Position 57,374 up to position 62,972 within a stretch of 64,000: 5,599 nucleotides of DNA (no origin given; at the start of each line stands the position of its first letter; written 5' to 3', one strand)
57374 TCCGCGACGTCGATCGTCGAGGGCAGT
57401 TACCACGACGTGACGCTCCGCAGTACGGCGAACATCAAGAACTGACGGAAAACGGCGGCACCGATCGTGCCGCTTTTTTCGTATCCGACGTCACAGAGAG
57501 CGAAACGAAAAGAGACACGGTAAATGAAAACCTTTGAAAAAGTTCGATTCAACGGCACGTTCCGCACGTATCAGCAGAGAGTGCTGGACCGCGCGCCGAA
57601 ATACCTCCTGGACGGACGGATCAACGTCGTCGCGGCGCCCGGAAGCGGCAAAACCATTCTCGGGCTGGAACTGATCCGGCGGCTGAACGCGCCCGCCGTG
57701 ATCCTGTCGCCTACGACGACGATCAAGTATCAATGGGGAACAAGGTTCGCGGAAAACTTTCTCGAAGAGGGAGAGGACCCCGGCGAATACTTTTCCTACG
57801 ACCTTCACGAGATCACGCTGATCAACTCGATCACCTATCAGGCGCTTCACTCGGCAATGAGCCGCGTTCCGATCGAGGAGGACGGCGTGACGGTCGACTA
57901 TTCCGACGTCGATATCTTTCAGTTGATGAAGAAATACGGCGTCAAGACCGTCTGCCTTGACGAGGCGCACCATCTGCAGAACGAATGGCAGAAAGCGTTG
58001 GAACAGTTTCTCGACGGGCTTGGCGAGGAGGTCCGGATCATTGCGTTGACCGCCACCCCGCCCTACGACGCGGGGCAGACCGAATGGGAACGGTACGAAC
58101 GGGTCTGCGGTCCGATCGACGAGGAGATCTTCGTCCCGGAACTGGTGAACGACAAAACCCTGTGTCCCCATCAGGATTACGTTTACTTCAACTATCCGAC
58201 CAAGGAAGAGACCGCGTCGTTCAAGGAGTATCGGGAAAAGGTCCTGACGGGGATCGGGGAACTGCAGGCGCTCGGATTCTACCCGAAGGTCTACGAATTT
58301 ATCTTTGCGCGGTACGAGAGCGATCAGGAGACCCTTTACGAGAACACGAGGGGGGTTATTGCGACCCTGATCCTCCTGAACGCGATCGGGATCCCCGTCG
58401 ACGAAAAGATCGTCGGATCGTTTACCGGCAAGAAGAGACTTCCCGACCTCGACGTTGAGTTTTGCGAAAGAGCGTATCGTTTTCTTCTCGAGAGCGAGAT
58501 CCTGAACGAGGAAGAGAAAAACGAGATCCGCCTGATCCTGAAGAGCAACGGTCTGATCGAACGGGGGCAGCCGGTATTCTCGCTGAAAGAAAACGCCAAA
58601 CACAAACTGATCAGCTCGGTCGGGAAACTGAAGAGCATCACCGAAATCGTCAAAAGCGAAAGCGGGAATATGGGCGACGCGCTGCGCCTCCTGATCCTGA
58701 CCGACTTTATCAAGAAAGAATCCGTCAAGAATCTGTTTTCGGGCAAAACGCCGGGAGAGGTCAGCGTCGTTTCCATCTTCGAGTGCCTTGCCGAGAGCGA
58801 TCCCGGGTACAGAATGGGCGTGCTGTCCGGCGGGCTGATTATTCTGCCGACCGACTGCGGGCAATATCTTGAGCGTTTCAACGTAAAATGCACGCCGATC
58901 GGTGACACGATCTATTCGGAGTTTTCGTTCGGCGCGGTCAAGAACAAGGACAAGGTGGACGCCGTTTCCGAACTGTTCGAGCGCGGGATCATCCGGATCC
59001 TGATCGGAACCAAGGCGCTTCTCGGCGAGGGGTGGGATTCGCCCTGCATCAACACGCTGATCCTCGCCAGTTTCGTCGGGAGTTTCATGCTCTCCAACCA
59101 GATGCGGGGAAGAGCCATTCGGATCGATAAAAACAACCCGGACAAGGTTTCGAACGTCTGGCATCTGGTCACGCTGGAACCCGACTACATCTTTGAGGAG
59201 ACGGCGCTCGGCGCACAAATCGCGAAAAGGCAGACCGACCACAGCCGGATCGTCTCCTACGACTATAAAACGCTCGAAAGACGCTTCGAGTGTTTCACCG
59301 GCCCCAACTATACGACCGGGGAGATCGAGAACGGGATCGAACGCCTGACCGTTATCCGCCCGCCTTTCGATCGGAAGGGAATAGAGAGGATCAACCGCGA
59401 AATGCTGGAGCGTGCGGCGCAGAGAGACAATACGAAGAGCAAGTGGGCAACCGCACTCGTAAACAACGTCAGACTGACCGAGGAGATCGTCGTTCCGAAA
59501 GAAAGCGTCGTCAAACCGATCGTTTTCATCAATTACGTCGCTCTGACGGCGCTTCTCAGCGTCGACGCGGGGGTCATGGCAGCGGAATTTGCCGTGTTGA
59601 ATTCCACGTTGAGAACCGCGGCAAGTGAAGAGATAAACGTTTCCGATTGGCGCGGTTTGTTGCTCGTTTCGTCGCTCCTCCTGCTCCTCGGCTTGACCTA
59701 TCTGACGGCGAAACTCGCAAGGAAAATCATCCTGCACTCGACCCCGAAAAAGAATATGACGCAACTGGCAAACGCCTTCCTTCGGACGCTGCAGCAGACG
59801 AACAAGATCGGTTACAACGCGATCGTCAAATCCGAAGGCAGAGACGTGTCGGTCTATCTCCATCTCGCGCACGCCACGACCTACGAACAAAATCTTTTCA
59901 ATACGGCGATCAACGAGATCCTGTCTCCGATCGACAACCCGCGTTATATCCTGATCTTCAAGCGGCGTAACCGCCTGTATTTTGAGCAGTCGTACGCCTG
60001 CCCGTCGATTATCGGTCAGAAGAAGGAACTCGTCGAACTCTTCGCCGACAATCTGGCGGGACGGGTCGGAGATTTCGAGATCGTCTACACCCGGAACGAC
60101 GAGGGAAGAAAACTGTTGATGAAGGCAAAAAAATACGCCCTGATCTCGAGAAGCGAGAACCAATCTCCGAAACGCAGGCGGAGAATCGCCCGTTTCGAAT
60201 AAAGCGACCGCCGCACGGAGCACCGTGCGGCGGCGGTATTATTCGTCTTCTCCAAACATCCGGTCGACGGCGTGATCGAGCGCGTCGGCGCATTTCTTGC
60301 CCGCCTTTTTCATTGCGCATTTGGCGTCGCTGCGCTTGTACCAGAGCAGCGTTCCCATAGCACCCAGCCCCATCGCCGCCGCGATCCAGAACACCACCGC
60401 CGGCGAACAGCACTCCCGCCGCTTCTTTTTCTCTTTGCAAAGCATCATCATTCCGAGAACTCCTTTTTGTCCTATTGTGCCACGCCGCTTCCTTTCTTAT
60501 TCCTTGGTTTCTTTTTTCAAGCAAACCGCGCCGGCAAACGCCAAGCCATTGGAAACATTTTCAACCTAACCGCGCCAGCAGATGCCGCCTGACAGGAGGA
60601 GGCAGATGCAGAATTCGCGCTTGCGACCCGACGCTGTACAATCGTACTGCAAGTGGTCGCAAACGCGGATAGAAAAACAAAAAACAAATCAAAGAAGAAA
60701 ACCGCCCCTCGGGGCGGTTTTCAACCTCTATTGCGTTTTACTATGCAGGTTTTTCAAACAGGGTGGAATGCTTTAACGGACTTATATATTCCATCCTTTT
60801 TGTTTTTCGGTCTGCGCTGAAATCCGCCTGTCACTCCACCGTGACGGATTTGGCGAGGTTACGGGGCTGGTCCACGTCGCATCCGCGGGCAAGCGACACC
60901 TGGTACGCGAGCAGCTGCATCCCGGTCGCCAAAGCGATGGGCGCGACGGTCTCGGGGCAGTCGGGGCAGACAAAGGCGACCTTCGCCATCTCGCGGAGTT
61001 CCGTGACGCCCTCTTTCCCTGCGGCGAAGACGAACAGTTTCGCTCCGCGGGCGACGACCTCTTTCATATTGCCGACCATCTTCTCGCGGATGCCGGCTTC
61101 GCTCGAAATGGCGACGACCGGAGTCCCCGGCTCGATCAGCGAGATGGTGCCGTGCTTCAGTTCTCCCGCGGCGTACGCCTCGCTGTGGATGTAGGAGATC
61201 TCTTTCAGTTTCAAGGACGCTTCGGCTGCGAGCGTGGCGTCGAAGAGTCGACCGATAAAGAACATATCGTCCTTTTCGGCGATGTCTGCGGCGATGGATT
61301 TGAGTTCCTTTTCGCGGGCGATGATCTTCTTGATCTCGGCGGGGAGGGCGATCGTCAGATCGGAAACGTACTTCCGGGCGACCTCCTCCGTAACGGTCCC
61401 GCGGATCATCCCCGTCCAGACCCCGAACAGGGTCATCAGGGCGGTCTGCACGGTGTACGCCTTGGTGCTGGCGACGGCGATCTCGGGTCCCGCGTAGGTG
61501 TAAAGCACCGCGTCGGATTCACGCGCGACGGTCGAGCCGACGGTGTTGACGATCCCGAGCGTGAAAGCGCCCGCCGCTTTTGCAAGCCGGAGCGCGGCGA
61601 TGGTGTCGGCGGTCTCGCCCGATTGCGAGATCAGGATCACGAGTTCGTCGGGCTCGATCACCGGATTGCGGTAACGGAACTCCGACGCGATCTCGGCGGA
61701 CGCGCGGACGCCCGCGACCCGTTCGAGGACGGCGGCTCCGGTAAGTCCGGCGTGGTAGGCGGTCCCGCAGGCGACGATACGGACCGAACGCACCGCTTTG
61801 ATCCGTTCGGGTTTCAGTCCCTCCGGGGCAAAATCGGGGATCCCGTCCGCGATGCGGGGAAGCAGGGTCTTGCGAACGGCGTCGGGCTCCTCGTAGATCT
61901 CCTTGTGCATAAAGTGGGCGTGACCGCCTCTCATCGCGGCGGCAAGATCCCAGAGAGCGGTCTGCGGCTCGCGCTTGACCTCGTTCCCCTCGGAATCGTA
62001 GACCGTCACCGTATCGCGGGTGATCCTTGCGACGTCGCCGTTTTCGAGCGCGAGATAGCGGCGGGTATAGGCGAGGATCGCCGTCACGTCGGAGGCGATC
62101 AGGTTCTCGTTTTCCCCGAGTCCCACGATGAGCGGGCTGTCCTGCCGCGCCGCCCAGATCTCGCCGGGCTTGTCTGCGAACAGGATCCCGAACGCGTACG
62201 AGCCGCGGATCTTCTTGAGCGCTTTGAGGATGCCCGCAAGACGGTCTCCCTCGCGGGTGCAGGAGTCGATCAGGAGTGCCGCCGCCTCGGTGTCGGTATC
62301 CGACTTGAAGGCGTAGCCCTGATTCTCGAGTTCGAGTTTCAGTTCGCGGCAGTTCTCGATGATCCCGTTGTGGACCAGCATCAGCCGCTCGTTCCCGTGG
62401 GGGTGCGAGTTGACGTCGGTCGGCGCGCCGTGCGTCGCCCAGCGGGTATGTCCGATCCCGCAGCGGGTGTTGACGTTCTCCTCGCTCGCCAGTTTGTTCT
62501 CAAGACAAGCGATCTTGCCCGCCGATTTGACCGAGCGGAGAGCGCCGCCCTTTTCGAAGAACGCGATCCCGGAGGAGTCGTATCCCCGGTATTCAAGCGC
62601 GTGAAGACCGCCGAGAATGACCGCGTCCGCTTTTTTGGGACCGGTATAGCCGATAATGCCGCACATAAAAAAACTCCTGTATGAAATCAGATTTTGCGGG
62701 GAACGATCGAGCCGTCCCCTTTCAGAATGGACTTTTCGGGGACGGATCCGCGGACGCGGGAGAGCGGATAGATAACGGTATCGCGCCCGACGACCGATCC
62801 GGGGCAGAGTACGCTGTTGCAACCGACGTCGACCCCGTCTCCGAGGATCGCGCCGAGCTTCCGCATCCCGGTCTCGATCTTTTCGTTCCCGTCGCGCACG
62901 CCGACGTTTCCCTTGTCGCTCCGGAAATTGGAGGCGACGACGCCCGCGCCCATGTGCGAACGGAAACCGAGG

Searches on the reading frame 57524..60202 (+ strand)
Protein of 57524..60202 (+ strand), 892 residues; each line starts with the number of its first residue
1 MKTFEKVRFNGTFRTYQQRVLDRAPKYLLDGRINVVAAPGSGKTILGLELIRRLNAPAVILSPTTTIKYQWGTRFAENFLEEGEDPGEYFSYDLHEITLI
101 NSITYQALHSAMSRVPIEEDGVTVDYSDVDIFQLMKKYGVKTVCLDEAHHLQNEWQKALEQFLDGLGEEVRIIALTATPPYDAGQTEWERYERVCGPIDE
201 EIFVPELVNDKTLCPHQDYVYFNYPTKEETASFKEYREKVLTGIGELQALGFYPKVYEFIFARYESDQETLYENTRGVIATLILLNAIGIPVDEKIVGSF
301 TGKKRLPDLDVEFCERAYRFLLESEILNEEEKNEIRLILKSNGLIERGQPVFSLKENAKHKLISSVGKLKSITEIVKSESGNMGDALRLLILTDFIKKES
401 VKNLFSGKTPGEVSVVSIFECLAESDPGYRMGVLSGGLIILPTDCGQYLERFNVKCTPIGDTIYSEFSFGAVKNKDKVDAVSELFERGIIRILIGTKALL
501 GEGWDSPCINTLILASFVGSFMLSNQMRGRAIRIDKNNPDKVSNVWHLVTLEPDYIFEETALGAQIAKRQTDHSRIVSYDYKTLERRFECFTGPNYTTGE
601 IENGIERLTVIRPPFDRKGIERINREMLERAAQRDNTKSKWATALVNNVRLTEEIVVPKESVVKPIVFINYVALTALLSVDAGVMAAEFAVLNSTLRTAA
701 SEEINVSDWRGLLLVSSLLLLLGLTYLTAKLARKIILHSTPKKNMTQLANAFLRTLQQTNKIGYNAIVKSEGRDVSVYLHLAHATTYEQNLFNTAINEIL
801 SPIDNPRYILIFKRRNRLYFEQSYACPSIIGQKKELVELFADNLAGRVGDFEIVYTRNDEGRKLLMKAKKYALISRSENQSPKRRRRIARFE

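Call 9: search_protein_families(library=pfam, proteins=[window:57524-60202:+], max_evalue=0.001)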
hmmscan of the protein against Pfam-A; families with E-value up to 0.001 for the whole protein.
window:57524-60202:+ (892 aa): 4 families
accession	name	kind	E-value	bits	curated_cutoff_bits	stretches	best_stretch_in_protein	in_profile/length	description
PF04851.21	ResIII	-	2.9e-14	53.7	22.5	1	12-180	3-163/164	Type III restriction enzyme, res subunit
PF00270.35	DEAD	-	9.3e-08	32.4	26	1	29-181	12-162/167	DEAD/DEAH box helicase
PF00271.37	Helicase_C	-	8.4e-05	23.2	23.5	1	475-534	51-109/110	Helicase conserved C-terminal domain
PF00176.29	SNF2-rel_dom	-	0.0004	20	24.9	0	98-179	104-163/290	SNF2-related domain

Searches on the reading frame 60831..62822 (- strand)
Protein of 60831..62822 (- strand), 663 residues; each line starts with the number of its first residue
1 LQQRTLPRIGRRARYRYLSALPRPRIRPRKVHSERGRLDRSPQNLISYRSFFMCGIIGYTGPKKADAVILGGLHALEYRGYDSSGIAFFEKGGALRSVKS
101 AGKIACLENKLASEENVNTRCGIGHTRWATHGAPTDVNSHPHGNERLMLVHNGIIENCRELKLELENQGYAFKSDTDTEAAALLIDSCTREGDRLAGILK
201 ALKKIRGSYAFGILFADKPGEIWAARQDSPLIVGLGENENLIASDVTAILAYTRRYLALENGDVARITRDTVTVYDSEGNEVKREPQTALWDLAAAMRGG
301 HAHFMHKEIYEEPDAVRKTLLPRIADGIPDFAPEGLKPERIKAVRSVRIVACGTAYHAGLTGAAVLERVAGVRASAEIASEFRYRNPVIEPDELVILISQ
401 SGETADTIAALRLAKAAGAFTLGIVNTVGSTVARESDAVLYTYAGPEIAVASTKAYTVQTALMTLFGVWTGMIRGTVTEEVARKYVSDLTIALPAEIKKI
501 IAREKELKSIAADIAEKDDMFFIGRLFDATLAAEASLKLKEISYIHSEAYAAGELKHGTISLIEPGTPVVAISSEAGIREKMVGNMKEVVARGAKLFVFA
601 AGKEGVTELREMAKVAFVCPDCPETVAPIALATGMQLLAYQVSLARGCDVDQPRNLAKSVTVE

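Call 9: search_protein_families(library=pfam, proteins=[window:60831-62822:-], max_evalue=0.001)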
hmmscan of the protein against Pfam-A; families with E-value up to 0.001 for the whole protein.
window:60831-62822:- (663 aa): 4 families
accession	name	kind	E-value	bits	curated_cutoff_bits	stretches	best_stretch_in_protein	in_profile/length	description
PF01380.27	SIS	-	7.1e-44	149.2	25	2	345-466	6-128/131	SIS domain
PF13522.11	GATase_6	-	2.9e-17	63.3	27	1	117-244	8-129/130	Glutamine amidotransferase domain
PF13537.11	GATase_7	-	2.3e-13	50.7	25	1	143-251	20-123/123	Glutamine amidotransferase domain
PF13230.11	GATase_4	-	0.00016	21.1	23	1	82-181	34-133/272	Glutamine amidotransferases class-II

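Call 42: find_homologous_proteins(query=window:60831-62822:-, max_evalue=1e-100)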
Query window:60831-62822:- (663 aa): 7997 proteins with E <= 1e-100 among 8000 candidates; the best 120 are listed.
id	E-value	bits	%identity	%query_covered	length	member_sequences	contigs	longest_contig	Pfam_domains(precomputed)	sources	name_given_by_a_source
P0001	0.0e+0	1271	94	92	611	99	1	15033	PF01380.28,PF13522.12,PF13537.12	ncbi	-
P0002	0.0e+0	1250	92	92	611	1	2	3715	PF01380.28,PF13522.12,PF13537.12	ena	-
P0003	0.0e+0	1111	90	84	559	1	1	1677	PF01380.28,PF13522.12,PF13537.12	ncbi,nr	ncbi:MAG: glutamine--fructose-6-phosphate transaminase (isomerizing), partial [Clostridia bacterium]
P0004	5.7e-260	882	99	63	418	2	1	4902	PF01380.28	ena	-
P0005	2.3e-227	775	60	92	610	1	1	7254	PF01380.28,PF13522.12,PF13537.12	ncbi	-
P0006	2.5e-227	775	59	92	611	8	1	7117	PF13230.12,PF01380.28,PF13522.12,PF13537.12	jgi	jgi:glucosamine--fructose-6-phosphate aminotransferase (isomerizing)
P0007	1.1e-220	753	96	55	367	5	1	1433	PF01380.28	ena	-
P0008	4.2e-220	751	58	92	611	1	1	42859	PF13230.12,PF01380.28,PF13522.12,PF13537.12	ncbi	-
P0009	9.9e-220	749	58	92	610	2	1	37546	PF01380.28,PF13522.12,PF13537.12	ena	-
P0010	2.2e-219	748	57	92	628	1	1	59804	PF01380.28,PF13522.12,PF13537.12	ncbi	-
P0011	1.2e-218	746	57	92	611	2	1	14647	PF13230.12,PF01380.28,PF13522.12,PF13537.12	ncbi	-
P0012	1.5e-218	746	57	93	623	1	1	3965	PF01380.28,PF13522.12,PF13537.12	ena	-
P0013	1.5e-216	739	58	92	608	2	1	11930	PF01380.28,PF13522.12,PF13537.12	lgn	-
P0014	3.4e-216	738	57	92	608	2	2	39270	PF01380.28,PF13522.12,PF13537.12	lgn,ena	-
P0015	1.1e-215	736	57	92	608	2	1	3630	PF01380.28,PF13522.12,PF13537.12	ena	-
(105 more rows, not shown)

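Call 43: find_encoding_contigs(protein=P0001, flank=3000, max_places=2)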
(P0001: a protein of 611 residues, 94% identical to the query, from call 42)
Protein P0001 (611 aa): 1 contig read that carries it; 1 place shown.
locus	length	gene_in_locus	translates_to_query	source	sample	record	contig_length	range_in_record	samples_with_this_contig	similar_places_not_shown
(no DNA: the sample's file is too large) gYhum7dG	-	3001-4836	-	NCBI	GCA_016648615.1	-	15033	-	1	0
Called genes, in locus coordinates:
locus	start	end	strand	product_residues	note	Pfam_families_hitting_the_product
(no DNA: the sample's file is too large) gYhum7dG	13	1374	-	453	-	PF03706:LPG_synthase_TM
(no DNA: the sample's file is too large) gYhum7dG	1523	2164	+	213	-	PF00300:His_Phos_1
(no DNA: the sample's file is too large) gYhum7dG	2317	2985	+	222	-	PF00132:Hexapep (faint), PF25084:LbH_EIF2B, PF25087:GMPPB_C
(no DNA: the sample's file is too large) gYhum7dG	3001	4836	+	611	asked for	PF13522:GATase_6, PF13537:GATase_7, PF01380:SIS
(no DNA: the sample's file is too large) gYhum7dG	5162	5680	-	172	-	PF01661:Macro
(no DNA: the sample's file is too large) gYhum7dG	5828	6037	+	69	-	-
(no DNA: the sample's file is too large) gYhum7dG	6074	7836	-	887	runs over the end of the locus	PF00270:DEAD (weak), PF04851:ResIII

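Call 44: find_encoding_contigs(protein=P0005, flank=3000, max_places=2)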
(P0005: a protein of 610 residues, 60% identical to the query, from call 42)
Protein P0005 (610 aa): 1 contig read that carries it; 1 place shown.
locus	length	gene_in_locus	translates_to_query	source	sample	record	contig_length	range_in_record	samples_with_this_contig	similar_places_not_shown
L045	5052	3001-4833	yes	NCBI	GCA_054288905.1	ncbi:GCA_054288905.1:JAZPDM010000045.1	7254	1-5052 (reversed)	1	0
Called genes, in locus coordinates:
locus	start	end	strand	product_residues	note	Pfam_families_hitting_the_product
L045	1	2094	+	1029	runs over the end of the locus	PF00133:tRNA-synt_1, PF01406:tRNA-synt_1e (faint), PF09334:tRNA-synt_1g, PF08264:Anticodon_1, PF19302:DUF5915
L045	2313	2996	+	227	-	PF25084:LbH_EIF2B, PF00132:Hexapep (weak), PF25087:GMPPB_C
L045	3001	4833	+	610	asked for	PF13522:GATase_6, PF13537:GATase_7, PF01380:SIS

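Call 45: find_encoding_contigs(protein=P0008, flank=3000, max_places=2)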
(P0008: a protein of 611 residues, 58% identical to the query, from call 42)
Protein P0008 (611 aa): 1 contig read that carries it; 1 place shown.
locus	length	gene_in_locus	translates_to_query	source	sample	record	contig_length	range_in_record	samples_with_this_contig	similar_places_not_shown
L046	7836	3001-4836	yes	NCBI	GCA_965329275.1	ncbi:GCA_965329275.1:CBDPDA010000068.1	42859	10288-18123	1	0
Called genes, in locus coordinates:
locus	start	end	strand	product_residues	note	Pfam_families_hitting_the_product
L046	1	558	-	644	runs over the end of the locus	PF01134:GIDA, PF01262:AlaDh_PNT_C (faint), PF07992:Pyr_redox_2 (weak), PF12831:FAD_oxidored (weak), PF21680:GIDA_C_1st, PF13932:SAM_GIDA_C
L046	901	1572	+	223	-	PF00132:Hexapep (faint), PF25084:LbH_EIF2B, PF25087:GMPPB_C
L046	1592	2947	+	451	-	PF02878:PGM_PMM_I, PF02879:PGM_PMM_II, PF02880:PGM_PMM_III, PF00408:PGM_PMM_IV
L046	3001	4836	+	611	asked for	PF13230:GATase_4 (weak), PF13522:GATase_6, PF13537:GATase_7, PF01380:SIS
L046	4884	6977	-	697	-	PF13727:CoA_binding_3 (weak), PF02254:TrkA_N (faint), PF01073:3Beta_HSD, PF01370:Epimerase, PF02719:Polysacc_synt_2, PF04321:RmlD_sub_bind, PF07993:NAD_binding_4 (faint), PF16363:GDP_Man_Dehyd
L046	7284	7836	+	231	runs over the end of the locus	PF01551:Peptidase_M23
